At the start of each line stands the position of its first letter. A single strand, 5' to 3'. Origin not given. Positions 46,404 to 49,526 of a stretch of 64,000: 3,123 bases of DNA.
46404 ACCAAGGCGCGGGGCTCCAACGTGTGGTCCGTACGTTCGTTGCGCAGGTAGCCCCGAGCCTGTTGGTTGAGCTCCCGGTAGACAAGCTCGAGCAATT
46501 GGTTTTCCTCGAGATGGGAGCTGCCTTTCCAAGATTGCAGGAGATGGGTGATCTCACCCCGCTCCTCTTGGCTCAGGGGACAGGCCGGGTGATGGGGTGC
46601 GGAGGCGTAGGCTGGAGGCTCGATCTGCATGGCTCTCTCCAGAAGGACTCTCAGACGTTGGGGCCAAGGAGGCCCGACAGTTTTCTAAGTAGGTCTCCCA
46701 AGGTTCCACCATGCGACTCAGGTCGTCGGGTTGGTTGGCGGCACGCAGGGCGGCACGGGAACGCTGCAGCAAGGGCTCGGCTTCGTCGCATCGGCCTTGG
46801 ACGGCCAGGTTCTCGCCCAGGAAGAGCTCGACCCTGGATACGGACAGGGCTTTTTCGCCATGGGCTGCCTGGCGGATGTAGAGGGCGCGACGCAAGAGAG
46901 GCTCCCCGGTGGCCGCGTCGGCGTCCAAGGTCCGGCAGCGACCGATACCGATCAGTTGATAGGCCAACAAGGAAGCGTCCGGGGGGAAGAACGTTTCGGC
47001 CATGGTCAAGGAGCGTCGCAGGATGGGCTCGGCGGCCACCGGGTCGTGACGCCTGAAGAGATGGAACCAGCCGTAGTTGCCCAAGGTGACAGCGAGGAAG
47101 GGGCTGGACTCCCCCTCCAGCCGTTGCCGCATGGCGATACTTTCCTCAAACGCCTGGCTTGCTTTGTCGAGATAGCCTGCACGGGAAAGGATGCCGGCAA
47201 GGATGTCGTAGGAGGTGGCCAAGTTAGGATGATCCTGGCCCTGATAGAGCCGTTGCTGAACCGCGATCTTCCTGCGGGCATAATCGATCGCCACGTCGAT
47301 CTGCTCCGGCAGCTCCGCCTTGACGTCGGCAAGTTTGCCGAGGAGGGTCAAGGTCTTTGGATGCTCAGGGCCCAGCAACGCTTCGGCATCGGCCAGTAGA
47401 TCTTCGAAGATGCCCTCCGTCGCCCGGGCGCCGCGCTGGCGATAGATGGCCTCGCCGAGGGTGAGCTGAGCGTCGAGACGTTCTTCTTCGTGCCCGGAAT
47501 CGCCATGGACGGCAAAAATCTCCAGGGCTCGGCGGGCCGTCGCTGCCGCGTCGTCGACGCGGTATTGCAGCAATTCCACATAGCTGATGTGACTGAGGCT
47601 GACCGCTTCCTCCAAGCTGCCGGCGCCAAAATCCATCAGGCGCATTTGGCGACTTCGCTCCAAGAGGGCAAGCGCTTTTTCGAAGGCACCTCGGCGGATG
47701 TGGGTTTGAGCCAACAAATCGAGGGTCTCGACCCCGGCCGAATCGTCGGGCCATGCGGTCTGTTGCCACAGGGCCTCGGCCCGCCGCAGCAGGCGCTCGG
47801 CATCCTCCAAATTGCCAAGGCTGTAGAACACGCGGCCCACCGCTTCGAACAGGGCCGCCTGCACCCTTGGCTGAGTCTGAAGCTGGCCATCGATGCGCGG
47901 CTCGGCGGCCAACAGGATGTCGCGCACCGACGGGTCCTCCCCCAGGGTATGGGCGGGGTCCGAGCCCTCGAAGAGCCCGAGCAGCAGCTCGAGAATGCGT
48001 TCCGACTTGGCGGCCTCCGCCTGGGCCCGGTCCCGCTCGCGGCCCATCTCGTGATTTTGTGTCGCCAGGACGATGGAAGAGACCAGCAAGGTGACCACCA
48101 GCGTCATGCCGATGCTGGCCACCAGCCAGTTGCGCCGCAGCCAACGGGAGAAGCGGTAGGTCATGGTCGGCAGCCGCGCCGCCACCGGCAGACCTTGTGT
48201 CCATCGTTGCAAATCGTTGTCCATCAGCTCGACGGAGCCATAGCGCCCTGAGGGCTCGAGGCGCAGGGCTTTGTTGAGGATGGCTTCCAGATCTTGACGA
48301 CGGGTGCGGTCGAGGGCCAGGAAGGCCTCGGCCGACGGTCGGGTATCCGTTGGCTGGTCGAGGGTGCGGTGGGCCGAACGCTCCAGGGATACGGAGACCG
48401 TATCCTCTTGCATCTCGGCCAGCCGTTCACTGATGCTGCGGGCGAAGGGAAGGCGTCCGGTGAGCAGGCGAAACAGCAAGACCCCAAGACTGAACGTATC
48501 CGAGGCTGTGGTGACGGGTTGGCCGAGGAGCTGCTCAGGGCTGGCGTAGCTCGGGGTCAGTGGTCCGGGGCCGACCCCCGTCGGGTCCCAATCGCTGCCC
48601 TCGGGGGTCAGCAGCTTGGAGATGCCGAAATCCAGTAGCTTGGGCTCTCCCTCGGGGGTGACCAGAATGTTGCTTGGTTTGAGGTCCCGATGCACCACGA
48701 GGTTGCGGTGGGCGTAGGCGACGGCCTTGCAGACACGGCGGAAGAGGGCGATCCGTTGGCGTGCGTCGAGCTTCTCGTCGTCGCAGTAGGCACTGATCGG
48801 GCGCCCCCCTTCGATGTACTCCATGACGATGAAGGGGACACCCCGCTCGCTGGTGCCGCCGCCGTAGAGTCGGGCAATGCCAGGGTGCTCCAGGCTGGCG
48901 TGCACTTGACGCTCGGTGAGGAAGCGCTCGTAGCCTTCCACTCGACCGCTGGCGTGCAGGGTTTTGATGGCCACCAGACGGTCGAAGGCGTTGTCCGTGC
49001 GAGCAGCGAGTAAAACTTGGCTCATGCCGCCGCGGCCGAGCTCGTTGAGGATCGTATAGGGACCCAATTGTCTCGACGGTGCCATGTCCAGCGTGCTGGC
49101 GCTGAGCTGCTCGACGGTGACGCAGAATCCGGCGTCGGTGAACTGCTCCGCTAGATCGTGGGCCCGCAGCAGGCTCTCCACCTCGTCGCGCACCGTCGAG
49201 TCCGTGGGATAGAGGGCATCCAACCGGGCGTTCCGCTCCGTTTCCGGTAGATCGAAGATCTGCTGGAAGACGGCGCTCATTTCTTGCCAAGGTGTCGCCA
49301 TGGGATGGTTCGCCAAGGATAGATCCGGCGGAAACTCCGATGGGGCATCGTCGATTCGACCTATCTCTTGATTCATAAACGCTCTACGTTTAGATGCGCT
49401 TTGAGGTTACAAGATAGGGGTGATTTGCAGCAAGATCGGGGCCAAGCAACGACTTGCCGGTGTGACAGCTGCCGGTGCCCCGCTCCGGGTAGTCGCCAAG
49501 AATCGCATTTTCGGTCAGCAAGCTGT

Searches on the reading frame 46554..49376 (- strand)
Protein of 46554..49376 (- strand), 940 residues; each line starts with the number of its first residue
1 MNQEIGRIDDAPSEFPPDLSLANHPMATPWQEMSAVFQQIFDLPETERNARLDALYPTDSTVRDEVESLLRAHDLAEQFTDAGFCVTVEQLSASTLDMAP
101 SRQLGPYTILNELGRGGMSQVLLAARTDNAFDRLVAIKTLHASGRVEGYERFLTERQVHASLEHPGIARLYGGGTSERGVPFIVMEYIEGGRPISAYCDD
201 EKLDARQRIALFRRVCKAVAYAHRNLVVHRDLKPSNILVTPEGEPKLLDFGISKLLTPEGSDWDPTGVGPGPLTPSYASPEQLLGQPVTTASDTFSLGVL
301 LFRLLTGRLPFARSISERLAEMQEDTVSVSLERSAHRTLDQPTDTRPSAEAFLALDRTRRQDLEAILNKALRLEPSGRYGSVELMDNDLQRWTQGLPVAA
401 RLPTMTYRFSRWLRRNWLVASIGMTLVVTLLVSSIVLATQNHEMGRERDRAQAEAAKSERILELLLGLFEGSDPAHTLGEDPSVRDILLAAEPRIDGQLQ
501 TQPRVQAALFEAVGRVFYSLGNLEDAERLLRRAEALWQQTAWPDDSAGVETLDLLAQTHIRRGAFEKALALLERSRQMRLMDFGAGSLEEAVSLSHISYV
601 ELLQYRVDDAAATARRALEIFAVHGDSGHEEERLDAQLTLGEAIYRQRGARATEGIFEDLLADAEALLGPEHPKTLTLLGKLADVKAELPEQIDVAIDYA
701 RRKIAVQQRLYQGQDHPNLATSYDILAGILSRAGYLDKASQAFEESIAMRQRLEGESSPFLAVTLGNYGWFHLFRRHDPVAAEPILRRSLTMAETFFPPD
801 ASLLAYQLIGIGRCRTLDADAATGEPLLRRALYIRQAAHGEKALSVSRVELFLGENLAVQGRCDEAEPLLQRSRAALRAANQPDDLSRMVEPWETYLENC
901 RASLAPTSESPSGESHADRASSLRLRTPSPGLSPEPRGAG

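Call 3: search_protein_families(library=pfam, proteins=[window:46554-49376:-], max_evalue=0.01)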
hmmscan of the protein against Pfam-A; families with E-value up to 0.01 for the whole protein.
window:46554-49376:- (940 aa): 12 families
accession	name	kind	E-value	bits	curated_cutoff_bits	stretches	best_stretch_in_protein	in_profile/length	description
PF00069.31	Pkinase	-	4.9e-44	151.1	31.7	1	107-386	1-259/263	Protein kinase domain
PF13424.12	TPR_12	-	3.6e-32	110.8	30.1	6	507-579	3-75/77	Tetratricopeptide repeat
PF07714.23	PK_Tyr_Ser-Thr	-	2.6e-29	102.7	23.1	1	109-331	3-225/258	Protein tyrosine and serine/threonine kinase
PF13374.12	TPR_10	-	7.8e-19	67.5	27.5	1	719-759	1-41/42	Tetratricopeptide repeat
PF24885.1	TPR_NPHP3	-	1e-15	58.3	100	2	500-620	93-212/239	Nephrocystin-3 TPR domain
PF06293.20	Kdo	-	1.1e-06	28.7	21.3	1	182-254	93-170/207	Lipopolysaccharide kinase (Kdo/WaaP) family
PF03109.22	ABC1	-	4.8e-05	23.1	22.9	1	182-258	144-219/244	ABC1 atypical kinase-like domain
PF17874.7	TPR_MalT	-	8.7e-05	22.4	45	1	499-577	115-189/336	MalT-like TPR region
PF07719.23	TPR_2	-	0.00015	22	27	0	550-576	2-28/34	Tetratricopeptide repeat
PF13176.12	TPR_7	-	0.0011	19.3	27.9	0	551-574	1-24/36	Tetratricopeptide repeat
PF01636.29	APH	-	0.003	17.8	23.2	1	200-252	140-196/239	Phosphotransferase enzyme family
PF13428.12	TPR_14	-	0.0034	18.4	23.5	0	550-576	2-28/44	Tetratricopeptide repeat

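Call 4: search_protein_families(library=ncbifam, proteins=[window:46554-49376:-], max_evalue=0.01)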
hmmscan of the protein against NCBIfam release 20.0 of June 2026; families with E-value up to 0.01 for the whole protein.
window:46554-49376:- (940 aa): 19 families
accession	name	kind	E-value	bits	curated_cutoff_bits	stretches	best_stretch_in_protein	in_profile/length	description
NF033483.0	PknB_PASTA_kin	equivalog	9.2e-57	193.3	450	1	107-399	9-275/563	Stk1 family PASTA domain-containing Ser/Thr kinase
NF047741.1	antiphage_MADS6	equivalog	6e-37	127.5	460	2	196-367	287-454/612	methylation-associated defense system protein kinase MAD6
TIGR03903.1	TOMM_kin_cyc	equivalog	1e-31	109.7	705.75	1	135-308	6-186/1267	TOMM system kinase/cyclase fusion protein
NF009651.0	PRK13184.1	equivalog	7.2e-29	100.3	839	1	105-399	2-297/932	serine/threonine-protein kinase PknD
NF052427.1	StpK7MSMEG_1200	equivalog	1.1e-25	90.1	900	1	102-317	4-216/601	serine/threonine protein kinase StpK7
NF038150.1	lanthi_synth_IV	equivalog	8.1e-23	80.7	650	1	201-516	293-563/851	class IV lanthionine synthetase LanL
NF033442.0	BREX_PglW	equivalog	2.1e-19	68.8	990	1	62-325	159-441/1391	BREX system serine/threonine kinase PglW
NF053615.1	SerThrKinAfsKStmc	equivalog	4.7e-18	65.2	1300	1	101-313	9-215/809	protein serine/threonine kinase AfsK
NF040586.1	FxSxx_TPR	equivalog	1.7e-09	36.7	300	1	510-757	559-808/830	FxSxx-COOH system tetratricopeptide repeat protein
NF038151.1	lanthi_synth_III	equivalog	3e-09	35.9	575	1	206-358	336-482/833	class III lanthionine synthetase LanKC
NF011463.0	PRK14879.1-4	equivalog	1.7e-07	30.9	188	1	182-255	94-162/237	Kae1-associated kinase Bud32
TIGR03724.2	arch_bud32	equivalog_domain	2.4e-07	30.4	125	1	183-255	70-133/193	KEOPS complex kinase/ATPase Bud32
NF043056.1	T4SS_LegK1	equivalog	6.2e-07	28.4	550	1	206-302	188-281/516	Dot/Icm T4SS effector kinase LegK1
NF011464.0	PRK14879.1-7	equivalog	8.7e-07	28.9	246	1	183-254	83-150/221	Kae1-associated kinase Bud32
TIGR02521.1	type_IV_pilW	equivalog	5.8e-06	26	154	1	716-837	61-167/234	type IV pilus biogenesis/stability protein PilW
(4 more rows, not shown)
